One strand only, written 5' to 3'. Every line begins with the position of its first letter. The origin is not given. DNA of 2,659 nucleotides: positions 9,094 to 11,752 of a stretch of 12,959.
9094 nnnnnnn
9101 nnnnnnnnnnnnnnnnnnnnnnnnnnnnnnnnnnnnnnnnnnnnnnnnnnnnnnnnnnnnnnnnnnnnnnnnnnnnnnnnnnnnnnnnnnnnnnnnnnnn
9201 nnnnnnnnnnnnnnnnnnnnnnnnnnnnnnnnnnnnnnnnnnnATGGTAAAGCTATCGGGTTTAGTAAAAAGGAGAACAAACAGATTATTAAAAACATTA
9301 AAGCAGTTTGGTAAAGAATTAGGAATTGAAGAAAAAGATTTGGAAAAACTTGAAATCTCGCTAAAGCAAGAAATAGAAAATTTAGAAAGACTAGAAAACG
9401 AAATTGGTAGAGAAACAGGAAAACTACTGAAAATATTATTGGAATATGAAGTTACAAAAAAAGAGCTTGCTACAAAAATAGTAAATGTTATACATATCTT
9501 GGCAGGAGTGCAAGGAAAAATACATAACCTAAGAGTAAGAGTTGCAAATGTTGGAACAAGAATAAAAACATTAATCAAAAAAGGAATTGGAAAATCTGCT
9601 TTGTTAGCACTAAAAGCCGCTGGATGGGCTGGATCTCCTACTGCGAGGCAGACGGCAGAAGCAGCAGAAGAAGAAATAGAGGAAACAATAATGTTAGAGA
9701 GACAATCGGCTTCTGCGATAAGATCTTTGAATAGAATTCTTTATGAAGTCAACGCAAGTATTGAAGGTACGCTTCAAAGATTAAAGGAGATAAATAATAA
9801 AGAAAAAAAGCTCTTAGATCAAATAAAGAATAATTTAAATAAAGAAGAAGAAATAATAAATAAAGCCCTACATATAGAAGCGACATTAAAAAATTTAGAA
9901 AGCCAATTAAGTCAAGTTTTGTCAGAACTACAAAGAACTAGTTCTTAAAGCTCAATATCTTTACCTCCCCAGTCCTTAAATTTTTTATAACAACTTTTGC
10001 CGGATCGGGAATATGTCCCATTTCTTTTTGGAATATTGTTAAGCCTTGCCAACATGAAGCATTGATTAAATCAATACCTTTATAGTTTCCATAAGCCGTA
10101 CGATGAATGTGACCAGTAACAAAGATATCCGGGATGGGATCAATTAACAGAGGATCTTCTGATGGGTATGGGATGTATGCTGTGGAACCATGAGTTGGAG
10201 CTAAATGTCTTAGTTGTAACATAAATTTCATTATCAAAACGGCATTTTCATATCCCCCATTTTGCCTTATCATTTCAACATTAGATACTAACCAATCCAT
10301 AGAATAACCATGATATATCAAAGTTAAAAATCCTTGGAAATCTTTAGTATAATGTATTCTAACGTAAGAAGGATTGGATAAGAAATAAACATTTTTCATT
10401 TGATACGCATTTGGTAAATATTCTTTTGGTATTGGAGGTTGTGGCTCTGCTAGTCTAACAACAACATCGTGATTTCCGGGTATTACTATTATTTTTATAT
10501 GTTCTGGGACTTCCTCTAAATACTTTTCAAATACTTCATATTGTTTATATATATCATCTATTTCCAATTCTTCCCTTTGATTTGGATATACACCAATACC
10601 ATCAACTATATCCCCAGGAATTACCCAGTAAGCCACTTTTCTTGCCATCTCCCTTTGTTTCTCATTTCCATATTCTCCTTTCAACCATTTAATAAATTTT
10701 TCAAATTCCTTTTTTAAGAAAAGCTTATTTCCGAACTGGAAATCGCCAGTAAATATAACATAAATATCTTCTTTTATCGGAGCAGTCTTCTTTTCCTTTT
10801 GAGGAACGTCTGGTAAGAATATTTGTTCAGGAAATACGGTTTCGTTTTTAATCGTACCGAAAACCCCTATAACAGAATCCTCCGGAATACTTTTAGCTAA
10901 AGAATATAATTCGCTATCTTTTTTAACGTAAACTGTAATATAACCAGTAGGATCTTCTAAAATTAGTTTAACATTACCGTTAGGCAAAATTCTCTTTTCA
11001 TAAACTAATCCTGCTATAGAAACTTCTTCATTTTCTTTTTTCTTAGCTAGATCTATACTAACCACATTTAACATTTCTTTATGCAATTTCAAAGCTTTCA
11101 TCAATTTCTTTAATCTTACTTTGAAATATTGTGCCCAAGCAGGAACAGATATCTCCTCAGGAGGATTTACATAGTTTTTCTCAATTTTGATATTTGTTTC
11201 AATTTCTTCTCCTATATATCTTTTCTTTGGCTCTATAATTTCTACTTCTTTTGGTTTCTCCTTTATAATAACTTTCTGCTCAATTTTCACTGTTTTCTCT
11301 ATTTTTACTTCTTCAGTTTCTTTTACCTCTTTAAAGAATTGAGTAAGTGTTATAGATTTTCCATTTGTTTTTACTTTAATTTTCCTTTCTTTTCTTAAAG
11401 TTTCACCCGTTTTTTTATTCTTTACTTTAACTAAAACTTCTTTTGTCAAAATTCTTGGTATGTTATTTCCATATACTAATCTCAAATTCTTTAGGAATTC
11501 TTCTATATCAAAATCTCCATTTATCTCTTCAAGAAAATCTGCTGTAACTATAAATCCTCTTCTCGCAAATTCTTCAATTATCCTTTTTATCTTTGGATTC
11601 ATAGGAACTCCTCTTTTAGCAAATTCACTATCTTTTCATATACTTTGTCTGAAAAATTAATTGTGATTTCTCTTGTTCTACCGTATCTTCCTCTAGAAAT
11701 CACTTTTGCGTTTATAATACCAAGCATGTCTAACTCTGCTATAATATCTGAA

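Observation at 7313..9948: Orphan five-gene, mostly coiled-coil island between the rpoL operon and the cdc6-DP1/oriC locus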

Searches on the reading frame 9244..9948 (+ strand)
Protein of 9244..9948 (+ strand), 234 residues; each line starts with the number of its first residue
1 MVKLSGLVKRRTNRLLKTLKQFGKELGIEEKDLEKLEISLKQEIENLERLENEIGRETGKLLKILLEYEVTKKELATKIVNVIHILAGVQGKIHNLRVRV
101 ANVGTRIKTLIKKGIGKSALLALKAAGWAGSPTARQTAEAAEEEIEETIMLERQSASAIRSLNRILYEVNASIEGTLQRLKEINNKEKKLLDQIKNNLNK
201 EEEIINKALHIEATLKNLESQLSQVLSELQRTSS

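Call 3: search_protein_families(library=pfam, proteins=[window:9244-9948:+], max_evalue=10)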
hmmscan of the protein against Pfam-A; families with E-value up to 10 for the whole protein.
window:9244-9948:+ (234 aa): 20 families
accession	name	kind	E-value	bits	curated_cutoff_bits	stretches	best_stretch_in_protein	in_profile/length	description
PF06103.16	DUF948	-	0.0062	17.1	37.2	1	153-219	22-88/89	Bacterial protein of unknown function (DUF948)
PF02646.22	RmuC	-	0.023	14.2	26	1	13-66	8-61/291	RmuC family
PF10241.14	KxDL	-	0.036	14.8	27.2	1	142-203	8-69/86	Uncharacterized conserved protein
PF11932.13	DUF3450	-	0.043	13.6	32.6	1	126-231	6-111/241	Protein of unknown function (DUF3450)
PF18517.6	LZ3wCH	-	0.061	13.8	26.1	1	189-213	26-50/55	Leucine zipper with capping helix domain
PF03580.19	Herpes_UL14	-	0.12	13.1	25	1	107-219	9-122/146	Herpesvirus UL14-like protein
PF00874.25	PRD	-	0.14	12.9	23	2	172-210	27-65/90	PRD domain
PF09441.15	Abp2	-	0.25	11.8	25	1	4-39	55-90/171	ARS binding protein 2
PF19233.4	DUF5886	-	0.28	11.9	36.5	1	146-211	53-118/135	Family of unknown function (DUF5886)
PF19121.6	DUF5805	-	0.74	10.7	28.5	1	185-232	9-55/67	Family of unknown function (DUF5805)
PF15112.11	DUF4559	-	0.78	9.6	27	1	175-224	255-304/305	Domain of unknown function (DUF4559)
PF00103.25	Hormone_1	-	1.6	8.9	22.7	1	142-200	92-150/215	Somatotropin hormone family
PF04906.18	Tweety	-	2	7.5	31.8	1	172-231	118-178/431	Tweety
PF02403.27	Seryl_tRNA_N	-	2.3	8.9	28.2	1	168-231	36-99/108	Seryl-tRNA synthetase N-terminal domain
PF07851.19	TMEM120A-B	-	2.6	7.6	29.8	1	9-66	43-101/324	TMEM120A/B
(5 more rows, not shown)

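Call 4: search_protein_families(library=ncbifam, proteins=[window:9244-9948:+], max_evalue=10)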
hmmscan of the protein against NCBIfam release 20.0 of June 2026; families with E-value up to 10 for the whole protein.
window:9244-9948:+ (234 aa): 12 families
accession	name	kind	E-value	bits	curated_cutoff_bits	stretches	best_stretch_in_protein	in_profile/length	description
NF043058.1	T4SS_LegC2C7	subfamily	0.0045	16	350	2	17-115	160-255/348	LegC2/C7 family Dot/Icm T4SS effector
NF041034.1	Rad50_Sulf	equivalog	0.028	12.3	1000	1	20-232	166-374/872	DNA double-strand break repair ATPase Rad50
TIGR00161.1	TIGR00161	hypoth_equivalog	0.07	12.8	199.25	1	153-204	185-235/239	proteasome assembly chaperone family protein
TIGR02169.1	SMC_prok_A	equivalog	0.13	9.9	729.4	1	11-230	683-907/1165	chromosome segregation protein SMC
TIGR00996.1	Mtu_fam_mce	paralog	0.14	11.3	140.5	1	160-232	149-221/291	MCE family protein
NF033090.1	HK_VanS_B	exception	0.31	10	920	1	24-122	187-282/447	vancomycin resistance histidine kinase VanS-B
NF045487.1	ASRP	equivalog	0.43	9.1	300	2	13-90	365-442/593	archaea-specific SMC-related protein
NF038348.1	T2SS_HK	subfamily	0.63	8.4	450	1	4-177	251-409/574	histidine kinase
NF038218.1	IcmG_DotF_IVB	equivalog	0.66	9.6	200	1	63-114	124-175/266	type IVB secretion system protein IcmG/DotF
NF045780.1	TrlF_fam_ATP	equivalog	1.4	7.5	350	1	29-231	454-665/944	TrlF family AAA-like ATPase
NF047368.1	collar_FlbB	equivalog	1.9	8.2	110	1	25-83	54-112/193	periplasmic-type flagellar collar protein FlbB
NF004434.0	PRK05771.3-3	equivalog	9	4.6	777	0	12-231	56-277/686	V-type ATP synthase subunit I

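Call 6: find_encoding_contigs(protein=window:9244-9948:+, flank=10000, max_places=6)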
Protein window:9244-9948:+ (234 aa): 2 contigs read that carry it; 2 places shown.
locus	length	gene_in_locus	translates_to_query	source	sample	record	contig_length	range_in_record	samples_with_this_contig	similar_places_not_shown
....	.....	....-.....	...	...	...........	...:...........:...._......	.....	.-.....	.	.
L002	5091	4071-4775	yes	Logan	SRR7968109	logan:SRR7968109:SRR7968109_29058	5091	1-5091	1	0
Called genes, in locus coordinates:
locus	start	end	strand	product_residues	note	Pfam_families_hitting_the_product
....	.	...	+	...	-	?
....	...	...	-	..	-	-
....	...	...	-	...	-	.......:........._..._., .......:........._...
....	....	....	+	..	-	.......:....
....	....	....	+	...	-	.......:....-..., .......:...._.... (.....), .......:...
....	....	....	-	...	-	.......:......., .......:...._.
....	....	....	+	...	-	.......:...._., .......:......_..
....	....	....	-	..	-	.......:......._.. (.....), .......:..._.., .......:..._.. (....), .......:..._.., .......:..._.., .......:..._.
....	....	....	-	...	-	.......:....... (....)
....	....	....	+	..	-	-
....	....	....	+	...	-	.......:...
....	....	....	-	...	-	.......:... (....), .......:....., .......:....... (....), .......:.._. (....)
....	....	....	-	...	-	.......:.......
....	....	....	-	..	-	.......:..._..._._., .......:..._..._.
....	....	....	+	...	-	-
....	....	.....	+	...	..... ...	-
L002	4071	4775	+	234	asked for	-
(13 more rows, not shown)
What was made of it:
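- A genuine PIN-type pair lies 3 kb away in the same window (call 6).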

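Call 13: find_homologous_proteins(query=window:9244-9948:+, max_evalue=0.01)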
Query window:9244-9948:+ (234 aa): 1 proteins with E <= 0.01 among 2055 candidates.
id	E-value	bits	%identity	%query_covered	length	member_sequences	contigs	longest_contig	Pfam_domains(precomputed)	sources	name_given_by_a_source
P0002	1.2e-131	455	100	100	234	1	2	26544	-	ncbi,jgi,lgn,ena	-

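Call 22: find_related_loci(query=window:9244-9948:+, collection=viral_contigs, flank=5000)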
Query window:9244-9948:+ (234 aa) in viral_contigs; peptide patterns used: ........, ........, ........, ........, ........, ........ (x = any residue, [..] = any of these).
91 stretches matched a pattern, but none encodes a relative of the query by tblastn (E <= 1e-3).

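Call 24: search_protein_representatives(protein=window:9244-9948:+)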
Query: 234 residues. Proteins with E-value up to 0.001 (for the whole library): 1; up to 1e-10: 1; up to 1e-30: 1. The best 1 are listed.
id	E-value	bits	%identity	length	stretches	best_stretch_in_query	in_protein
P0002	3.8e-132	454.6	100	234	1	1-234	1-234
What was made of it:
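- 9244..9948 (+): P5: 234 aa, basic (net +8, pI 9.5). Predicted basic amphipathic N-terminal helix (4-26), then two very long helices (30-112 and 132-233) joined by a Gly/Ala/Pro-rich hinge, read as an antiparallel hairpin. Its 3' end overlaps the 3' end of DP1 by 11 nt. It is absent from the sister genome. Self only in 5.8 billion and in an exhaustive scan of 1.84 billion proteins (calls 13, 24).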

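Call 28: search_protein_families(library=phrogs, proteins=[window:9244-9948:+], max_evalue=1)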
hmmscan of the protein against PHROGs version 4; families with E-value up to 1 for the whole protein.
window:9244-9948:+ (234 aa): 7 families
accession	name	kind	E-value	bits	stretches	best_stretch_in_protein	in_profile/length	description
phrog_1409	-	unknown function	0.055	13.7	1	18-81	49-112/259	-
phrog_788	-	tail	0.087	13.5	1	134-230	151-253/297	tail protein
phrog_35935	-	unknown function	0.15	13.5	0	196-226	2-32/90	-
phrog_1272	-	tail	0.43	9.1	1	20-230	17-221/1606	tail length tape measure protein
phrog_4704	-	tail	0.5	9.9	1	7-232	35-161/625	tail length tape measure protein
phrog_27119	-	head and packaging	0.71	10.7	0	19-82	95-158/179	virion structural protein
phrog_20590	-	other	0.9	10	0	14-53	82-120/242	peptidase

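Call 29: search_protein_families(library=padloc, proteins=[window:9244-9948:+], max_evalue=1)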
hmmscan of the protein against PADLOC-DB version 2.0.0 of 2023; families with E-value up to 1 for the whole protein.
window:9244-9948:+ (234 aa): 5 families
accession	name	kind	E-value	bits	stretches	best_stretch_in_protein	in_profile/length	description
PDLC03865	LmuB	-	0.002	14.4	1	10-230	631-833/1007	-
PDLC03841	LeoBC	-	0.017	12.3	1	30-229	410-595/601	-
PDLC04725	PDC-M60B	-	0.079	10.8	0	190-230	112-153/158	-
PDLC03863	LmuB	-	0.1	9.2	0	24-228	223-440/610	-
PDLC00519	JetC1|JetC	-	0.73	5.9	1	9-102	327-420/1097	DUF3584 domain; MukB-like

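Call 30: search_solved_structures(query=window:9244-9948:+, max_evalue=10)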
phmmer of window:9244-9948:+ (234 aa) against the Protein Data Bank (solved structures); distinct sequences matched with E-value up to 10: 4.
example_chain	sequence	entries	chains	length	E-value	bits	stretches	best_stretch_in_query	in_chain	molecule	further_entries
7p5h_C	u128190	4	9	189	0.63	13.3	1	36-134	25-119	Fe-hydrogenase, subunit gamma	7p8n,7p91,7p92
2yo3_A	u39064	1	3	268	0.93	12.7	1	164-218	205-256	GENERAL CONTROL PROTEIN GCN4, PUTATIVE INNER MEMBRANE PROTEIN, GENERAL CONTROL PROTEIN GCN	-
6nu2_z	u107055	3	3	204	1.1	12.5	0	155-208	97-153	Ribosome-recycling factor, mitochondrial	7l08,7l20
6zs9_A5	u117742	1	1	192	2.2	11.5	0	155-208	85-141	Ribosome-recycling factor, mitochondrial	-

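Call 44: predict_structure(protein=window:9244-9948:+)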
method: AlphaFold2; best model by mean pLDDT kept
length: 234 residues; sequences in the alignment: 1
mean_pLDDT: 70.9   pTM: 0.44
mean pLDDT of the five models: 70.9, 66.0, 58.7, 58.6, 58.5
residues with pLDDT >= 90: 1; 70-90: 149; 50-70: 73; < 50: 11
segments of 3 or more residues with pLDDT < 50: 128-130
pLDDT, mean of each block of 10 residues (from residue 1): 59 72 71 75 74 76 76 74 73 68 64 54 49 60 67 71 73 79 85 85 78 74 75 68
secondary structure, 60 per line:
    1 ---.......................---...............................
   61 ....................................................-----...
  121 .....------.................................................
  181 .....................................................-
elements in order: H4-26 H30-112 H118-125 H132-233
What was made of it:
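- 9244..9948 (+): AF2 pLDDT 70.9, pTM 0.44 (call 44).
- P5's predicted layout resembles helix 0 plus a long hairpin (call 44).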

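Call 46: fold_search(model_id=the predicted structure, library=pdb)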
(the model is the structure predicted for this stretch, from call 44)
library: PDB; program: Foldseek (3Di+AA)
matches with E <= 10: 220; with E <= 0.001: 0
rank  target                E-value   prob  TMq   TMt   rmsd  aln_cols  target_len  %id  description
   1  5xg2                  2.6e-01  0.44  0.31  0.30  18.9       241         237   19  Crystal structure of a coiled-coil segment (residues 345-468 and 694-814) of Pyrococcus yayanosii Smc (released 2017-06-07)
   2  8tzl_E                2.8e-01  0.97  0.50  0.36  10.8       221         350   12  Cryo-EM structure of Vibrio cholerae FtsE/FtsX/EnvC complex, full-length (released 2023-12-20)
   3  9hqx_B                3.5e-01  0.30  0.26  0.13  27.7       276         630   16  Salmonella enterica Lamassu LmuACB bound to DNA duplex (released 2025-10-01)
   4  6h6e_A                4.4e-01  0.91  0.50  0.07  13.5       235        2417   16  PTC3 holotoxin complex from Photorhabdus luminecens in prepore state (TcdA1, TcdB2, TccC3) (released 2018-10-03)
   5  3g67_B                5.5e-01  0.51  0.35  0.39  29.0       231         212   14  Crystal Structure of a Soluble Chemoreceptor from Thermotoga maritima (released 2009-07-28)
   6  6z6o_D                5.5e-01  0.41  0.34  0.18  20.0       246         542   15  HDAC-TC (released 2021-02-17)
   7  5nnv_D                5.5e-01  0.23  0.28  0.26  27.3       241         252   16  Structure of a Bacillus subtilis Smc coiled coil middle fragment (released 2017-06-21)
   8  8i4v_B                6.9e-01  0.35  0.31  0.29  13.9       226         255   13  Cryo-EM structure of 5-subunit Smc5/6 arm region (released 2024-06-26)
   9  2ch7_A                7.3e-01  0.33  0.36  0.27  23.7       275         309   13  Crystal structure of the cytoplasmic domain of a bacterial chemoreceptor from Thermotoga maritima (released 2006-04-18)
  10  6tpi_A                7.7e-01  0.51  0.37  0.27  10.2       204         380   13  EnvC bound to the FtsX periplasmic domain (released 2020-11-04)
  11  5uk8_B                7.7e-01  0.44  0.27  0.26  11.8       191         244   12  The co-structure of (R)-4-(6-(1-(cyclopropylsulfonyl)cyclopropyl)-2-(1H-indol-4-yl)pyrimidin-4-yl)-3-methylmorpholine  (released 2017-06-14)
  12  5ul1_B                9.7e-01  0.38  0.26  0.24  11.9       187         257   13  The co-structure of 3-amino-6-(4-((1-(dimethylamino)propan-2-yl)sulfonyl)phenyl)-N-phenylpyrazine-2-carboxamide and a  (released 2017-05-10)
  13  7tz7_B                9.7e-01  0.38  0.27  0.25  11.8       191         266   12  PI3K alpha in complex with an inhibitor (released 2022-05-18)
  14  3g6b_B                9.7e-01  0.30  0.36  0.39  17.8       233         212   14  Crystal structure of a Soluble Chemoreceptor from Thermotoga maritima Asn217Ile mutant (released 2009-07-28)
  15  9d5n_CD               9.7e-01  0.13  0.27  0.22  34.0       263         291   12  48-nm doublet microtubule from Trichomonas vaginalis strain G3 (released 2025-05-14)
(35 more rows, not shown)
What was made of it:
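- On SMC/Rad50-like proteins: The Foldseek match to an SMC arm has E 0.26 (call 46).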

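Call 62: fold_search(model_id=the predicted structure, library=viral)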
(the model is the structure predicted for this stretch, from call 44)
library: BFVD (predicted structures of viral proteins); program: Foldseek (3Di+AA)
matches with E <= 10: 178; with E <= 0.001: 0
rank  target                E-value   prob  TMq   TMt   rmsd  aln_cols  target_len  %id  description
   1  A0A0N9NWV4            2.7e-02  1.00  0.51  0.15  11.6       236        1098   13  (no name in the UniProt tables at hand)
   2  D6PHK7                9.7e-02  0.97  0.46  0.37  12.2       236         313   16  (no name in the UniProt tables at hand)
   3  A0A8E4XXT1            1.2e-01  0.77  0.35  0.18  17.4       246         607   13  Recombination endonuclease subunit [Maribacter phage Colly_1]
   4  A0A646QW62            1.2e-01  1.00  0.47  0.50   7.1       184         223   15  Internal virion protein [Roseobacter phage CRP-4]
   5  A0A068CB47            1.6e-01  0.33  0.25  0.08  25.9       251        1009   15  Recombination exonuclease [Listeria phage LMTA-57]
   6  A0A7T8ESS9            1.8e-01  0.97  0.53  0.34  12.5       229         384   14  (no name in the UniProt tables at hand)
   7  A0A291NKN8            2.0e-01  0.98  0.56  0.15  10.8       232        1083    9  Tail fiber protein [Salmonella phage SP01]
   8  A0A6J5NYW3            2.0e-01  0.60  0.33  0.18  15.7       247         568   15  Endonuclease subunit [uncultured Caudovirales phage]
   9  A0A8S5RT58            2.2e-01  0.51  0.34  0.11  17.1       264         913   16  Tail tape measure protein [Caudovirales sp. gcode 4]
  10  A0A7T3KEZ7            2.9e-01  0.18  0.21  0.10  23.0       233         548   15  Putative recombination endonuclease subunit [Campylobacter phage F358]
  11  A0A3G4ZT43            3.0e-01  0.98  0.58  0.29  14.7       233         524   15  Uncharacterized protein [Terrestrivirus sp.]
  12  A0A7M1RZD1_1          3.0e-01  0.90  0.47  0.12  15.1       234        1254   15  Uncharacterized protein [uncultured phage cr127_1]
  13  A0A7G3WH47            3.8e-01  0.82  0.47  0.31  14.9       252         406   16  Uncharacterized protein [Arthronema virus TR020]
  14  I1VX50                3.8e-01  0.18  0.24  0.09  22.0       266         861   18  (no name in the UniProt tables at hand)
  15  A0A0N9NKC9            4.1e-01  0.97  0.62  0.13  11.2       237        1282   14  (no name in the UniProt tables at hand)
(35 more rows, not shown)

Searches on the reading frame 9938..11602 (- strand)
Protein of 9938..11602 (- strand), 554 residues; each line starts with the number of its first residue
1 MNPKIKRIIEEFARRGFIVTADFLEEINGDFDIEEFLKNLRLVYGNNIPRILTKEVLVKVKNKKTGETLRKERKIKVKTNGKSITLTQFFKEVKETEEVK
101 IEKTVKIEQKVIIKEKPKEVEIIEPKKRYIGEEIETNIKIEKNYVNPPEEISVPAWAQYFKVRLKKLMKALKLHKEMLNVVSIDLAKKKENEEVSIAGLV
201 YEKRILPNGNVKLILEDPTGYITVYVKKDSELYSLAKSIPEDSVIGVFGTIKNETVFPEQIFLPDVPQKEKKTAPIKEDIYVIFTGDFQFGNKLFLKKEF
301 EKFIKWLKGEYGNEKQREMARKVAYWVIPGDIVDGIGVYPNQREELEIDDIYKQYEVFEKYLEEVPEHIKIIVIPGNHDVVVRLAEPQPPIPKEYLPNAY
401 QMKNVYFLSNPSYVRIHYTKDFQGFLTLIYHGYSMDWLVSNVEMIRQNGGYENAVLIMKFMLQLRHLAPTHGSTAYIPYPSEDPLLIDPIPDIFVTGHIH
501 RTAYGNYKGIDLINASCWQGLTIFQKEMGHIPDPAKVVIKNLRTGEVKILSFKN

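Call 9: find_related_loci(query=window:9938-11602:-, collection=genome_contigs, flank=10000)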
Query window:9938-11602:- (554 aa) in genome_contigs; peptide patterns used: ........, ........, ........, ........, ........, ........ (x = any residue, [..] = any of these).
178 stretches matched a pattern; 6 encode a relative of the query (tblastn E <= 1e-3); 6 distinct loci.
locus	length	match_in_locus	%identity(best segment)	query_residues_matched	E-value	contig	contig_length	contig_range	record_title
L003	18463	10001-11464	40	4-552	8e-123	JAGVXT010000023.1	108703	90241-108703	Candidatus Woesearchaeota archaeon isolate RIFCSPLOWO2_01_FULL_38_40 rifcsplowo2_01_scaffold_801, whole genome shotgun s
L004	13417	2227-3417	46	156-552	1e-114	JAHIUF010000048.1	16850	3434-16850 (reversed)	MAG: Nanoarchaeota archaeon isolate MM_PC_MetaG.mb.241 MM_PC_MetaG.mb.241_k141_996750, whole genome shotgun sequence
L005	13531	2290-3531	44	138-552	4e-112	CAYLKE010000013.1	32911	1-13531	MAG TPA_asm: uncultured Methanosarcinales archaeon isolate SRP332253_co1_166 genome assembly, contig: NODE_1818_length_3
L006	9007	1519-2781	42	133-552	1e-102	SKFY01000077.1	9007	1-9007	MAG: Candidatus Woesearchaeota archaeon isolate CSBr16_111R1 CSBr16-10013, whole genome shotgun sequence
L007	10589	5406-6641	40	136-553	7e-84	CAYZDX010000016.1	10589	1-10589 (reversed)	MAG TPA_asm: Candidatus Woesearchaeota archaeon isolate binchicken_co19_568 genome assembly, contig: NODE_10758_length_1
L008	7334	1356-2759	36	88-552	1e-81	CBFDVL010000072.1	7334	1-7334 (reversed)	MAG TPA_asm: uncultured archaeon isolate SRR6823440_concoct_69 genome assembly, contig: ERZ650341.7049, whole genome sho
